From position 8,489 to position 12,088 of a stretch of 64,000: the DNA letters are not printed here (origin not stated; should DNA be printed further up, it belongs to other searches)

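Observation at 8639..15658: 2339-aa tetrabrachion-like surface protein with an exceptionally long glycosylated coiled-coil stalk, next to the Ced-like operon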

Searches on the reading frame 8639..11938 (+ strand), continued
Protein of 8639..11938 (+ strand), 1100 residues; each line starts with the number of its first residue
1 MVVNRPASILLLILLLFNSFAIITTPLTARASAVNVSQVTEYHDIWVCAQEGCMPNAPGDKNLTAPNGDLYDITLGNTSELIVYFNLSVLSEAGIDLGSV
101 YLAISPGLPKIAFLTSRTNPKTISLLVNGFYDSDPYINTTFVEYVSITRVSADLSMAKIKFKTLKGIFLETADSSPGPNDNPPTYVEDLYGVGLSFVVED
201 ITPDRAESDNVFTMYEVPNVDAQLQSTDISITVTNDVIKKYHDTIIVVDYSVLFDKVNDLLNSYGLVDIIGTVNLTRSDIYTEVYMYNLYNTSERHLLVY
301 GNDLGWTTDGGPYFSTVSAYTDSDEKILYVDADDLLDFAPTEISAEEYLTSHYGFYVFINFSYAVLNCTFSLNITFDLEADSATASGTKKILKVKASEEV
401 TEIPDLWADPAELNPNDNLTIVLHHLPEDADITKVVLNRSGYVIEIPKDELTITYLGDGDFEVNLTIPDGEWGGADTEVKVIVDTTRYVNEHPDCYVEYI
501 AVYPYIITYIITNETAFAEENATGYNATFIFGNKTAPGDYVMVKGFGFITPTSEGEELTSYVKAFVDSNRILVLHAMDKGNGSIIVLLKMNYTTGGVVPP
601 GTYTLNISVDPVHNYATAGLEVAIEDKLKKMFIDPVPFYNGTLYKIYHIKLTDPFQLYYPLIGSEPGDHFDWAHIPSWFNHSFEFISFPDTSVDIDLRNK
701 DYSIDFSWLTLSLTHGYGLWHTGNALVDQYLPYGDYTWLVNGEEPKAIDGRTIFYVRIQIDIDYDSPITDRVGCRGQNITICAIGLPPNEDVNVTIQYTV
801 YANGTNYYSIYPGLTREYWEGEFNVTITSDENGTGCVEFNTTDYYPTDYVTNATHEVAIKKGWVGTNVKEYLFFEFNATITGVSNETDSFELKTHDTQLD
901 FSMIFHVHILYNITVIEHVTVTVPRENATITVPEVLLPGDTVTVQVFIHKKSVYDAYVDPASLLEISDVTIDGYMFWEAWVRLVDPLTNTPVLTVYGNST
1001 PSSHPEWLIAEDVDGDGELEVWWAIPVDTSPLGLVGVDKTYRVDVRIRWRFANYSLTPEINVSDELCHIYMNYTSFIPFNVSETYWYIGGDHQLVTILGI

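Call 84: fold_search(model_id=the predicted structure, library=pdb)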
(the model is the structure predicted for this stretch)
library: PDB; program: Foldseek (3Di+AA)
matches with E <= 10: 1865; with E <= 0.001: 146
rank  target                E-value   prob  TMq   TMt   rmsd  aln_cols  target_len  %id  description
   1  7xq8_C                3.0e-09  1.00  0.10  0.15  23.4       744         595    9  Structure of human B-cell antigen receptor of the IgM isotype (released 2022-08-17)
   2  7q62_B                3.9e-09  1.00  0.11  0.13  61.8      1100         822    8  Structure of TEV cleaved A2ML1 dimer (A2ML1-TT dimer) (released 2022-04-20)
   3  7o7q_A                4.7e-09  1.00  0.11  0.10  62.7      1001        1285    8  (h-alpha2M)4 trypsin-activated state (released 2022-04-13)
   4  7r5k_10               5.2e-09  0.97  0.09  0.06  30.6      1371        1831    9  Human nuclear pore complex (constricted) (released 2022-06-22)
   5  7q61_A                6.0e-09  1.00  0.11  0.10  53.4      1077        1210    8  Structure of TEV conjugated A2ML1 (A2ML1-TC) (released 2022-04-20)
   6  7q1y_A                9.1e-09  1.00  0.10  0.09  50.7      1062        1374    8  X-ray structure of human A2ML1 (released 2022-04-20)
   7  7o7p_C                5.8e-08  0.99  0.11  0.10  63.7      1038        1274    8  (h-alpha2M)4 activated state (released 2022-04-13)
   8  7o7p_A                5.8e-08  0.99  0.11  0.10  63.7      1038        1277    8  (h-alpha2M)4 activated state (released 2022-04-13)
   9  5dk3_B                6.1e-08  1.00  0.11  0.20  26.5       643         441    8  Crystal Structure of Pembrolizumab, a full length IgG4 antibody (released 2015-11-18)
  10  8ayh_C                7.0e-08  1.00  0.11  0.16  49.1       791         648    8  Structure of Complement C5 in Complex with small molecule inhibitor and CVF (released 2022-12-21)
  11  8sjk_B                1.3e-07  1.00  0.09  0.19  20.0       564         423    9  Pembrolizumab Caffeine crystal (released 2024-04-24)
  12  1igt_B                1.8e-07  1.00  0.09  0.19  24.6       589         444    8  STRUCTURE OF IMMUNOGLOBULIN (released 1997-07-07)
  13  2a73_A                1.8e-07  1.00  0.10  0.15  49.0       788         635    9  Human Complement Component C3 (released 2005-09-27)
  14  3prx_A                2.0e-07  1.00  0.11  0.08  47.6       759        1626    9  Structure of Complement C5 in Complex with CVF and SSL7 (released 2011-01-19)
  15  8wa2_D                2.2e-07  1.00  0.13  0.11  21.8      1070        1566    8  cryo-EM structure of native mastigonemes isolated from Chlamydomonas reinhardtii at 3.0 angstrom resolution (released 2024-04-10)
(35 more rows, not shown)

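Call 90: search_protein_families(library=pfam, proteins=[P0002, P0003, P0010], max_evalue=10)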
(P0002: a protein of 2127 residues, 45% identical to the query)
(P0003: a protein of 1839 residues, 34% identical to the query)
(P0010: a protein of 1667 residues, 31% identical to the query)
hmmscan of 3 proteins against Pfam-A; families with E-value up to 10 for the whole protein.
P0002 (2127 aa): 4 families
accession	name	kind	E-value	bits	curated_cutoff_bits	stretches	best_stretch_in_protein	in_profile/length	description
PF01442.23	Apolipoprotein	-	1.1e-22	81.2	90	7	1219-1372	29-167/190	Apolipoprotein A1/A4/E domain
PF04513.17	Baculo_PEP_C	-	4.4e-09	37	38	8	1192-1255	35-95/140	Baculovirus polyhedron envelope protein, PEP, C terminus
PF14644.12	DUF4456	-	2.6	8.2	27.5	0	2008-2099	24-115/210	Domain of unknown function (DUF4456)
PF24671.2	DRC7_C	-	9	7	28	0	1432-1514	13-94/109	Dynein regulatory complex subunit 7 C-terminal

P0003 (1839 aa): 13 families
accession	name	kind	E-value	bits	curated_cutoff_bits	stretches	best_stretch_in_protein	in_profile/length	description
PF01442.23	Apolipoprotein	-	4.8e-13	49.7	90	3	1639-1800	3-164/190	Apolipoprotein A1/A4/E domain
PF11401.13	Tetrabrachion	-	2.9e-08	34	27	1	1572-1618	2-48/49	Tetrabrachion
PF04513.17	Baculo_PEP_C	-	5.6e-07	30.1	38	5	1412-1514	18-116/140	Baculovirus polyhedron envelope protein, PEP, C terminus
PF06825.17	HSBP1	-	0.0041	17.4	28.6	2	1684-1704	27-47/51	Heat shock factor binding protein 1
PF05884.17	ZYG-11_interact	-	0.0057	16.6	25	1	1434-1515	12-91/295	Interactor of ZYG-11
PF06705.16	SF-assemblin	-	0.012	15.5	30.6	4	1282-1387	63-167/247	SF-assemblin/beta giardin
PF03143.23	GTP_EFTU_D3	-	0.026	15.2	27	1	862-914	28-79/106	Elongation factor Tu C-terminal domain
PF23148.1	Gp77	-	0.15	13.1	27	1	716-764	20-68/84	Podophage GP4 fiber-tail adaptor protein gp77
PF07889.17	DUF1664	-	0.27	11.7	34.6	1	1748-1817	36-103/124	Protein of unknown function (DUF1664)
PF15299.11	ALS2CR8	-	0.33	11.3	28.9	1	1079-1200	86-196/235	Amyotrophic lateral sclerosis 2 chromosomal region candidate gene 8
PF12325.13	TMF_TATA_bd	-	0.72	10.4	29.1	1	1648-1714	20-87/115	TATA element modulatory factor 1 TATA binding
PF13864.11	Enkurin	-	0.84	10.6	23.6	1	1740-1784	37-81/92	Calmodulin-binding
PF20145.4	ARMET_N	-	4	8.3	26.9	1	1457-1513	7-63/96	ARMET, N-terminal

P0010 (1667 aa): 17 families
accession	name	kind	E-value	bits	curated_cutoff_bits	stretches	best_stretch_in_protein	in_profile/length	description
PF04513.17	Baculo_PEP_C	-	1.2e-15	58.2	38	6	1560-1641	20-97/140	Baculovirus polyhedron envelope protein, PEP, C terminus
PF01442.23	Apolipoprotein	-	1.8e-13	51.1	90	3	1531-1640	8-121/190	Apolipoprotein A1/A4/E domain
PF11401.13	Tetrabrachion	-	0.0025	18.2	27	1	1384-1429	3-48/49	Tetrabrachion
PF11101.13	DUF2884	-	0.0065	16.6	30.6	1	1168-1286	70-188/228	Protein of unknown function (DUF2884)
PF07889.17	DUF1664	-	0.022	15.2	34.6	1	1575-1642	38-100/124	Protein of unknown function (DUF1664)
PF14626.12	RNase_Zc3h12a_2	-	0.05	14.3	23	1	1139-1210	44-112/122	Zc3h12a-like Ribonuclease NYN domain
PF06705.16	SF-assemblin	-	0.1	12.4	30.6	1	1400-1500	59-156/247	SF-assemblin/beta giardin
PF13519.12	VWA_2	-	0.25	12.4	27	1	1471-1561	11-100/107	von Willebrand factor type A domain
PF16999.10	V-ATPase_G_2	-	0.25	12.4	28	1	1570-1636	4-70/104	Vacuolar (H+)-ATPase G subunit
PF07798.16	CCDC90-like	-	0.26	11.6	33.5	2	1539-1648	84-168/175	Coiled-coil domain-containing protein 90-like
PF06456.18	Arfaptin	-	0.49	10.4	32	1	1172-1251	60-136/229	Arfaptin-like domain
PF07464.16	ApoLp-III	-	0.58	10.7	36.3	1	1525-1637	24-135/146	Apolipophorin-III precursor (apoLp-III)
PF05565.16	Sipho_Gp157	-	1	9.8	28.6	0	1481-1569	5-92/162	Siphovirus Gp157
PF14643.11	DUF4455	-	1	8.4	30.4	1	1209-1342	248-377/469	Domain of unknown function (DUF4455)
PF16740.10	SKA2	-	1.4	9.2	30.1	1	1174-1251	7-86/110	Spindle and kinetochore-associated protein 2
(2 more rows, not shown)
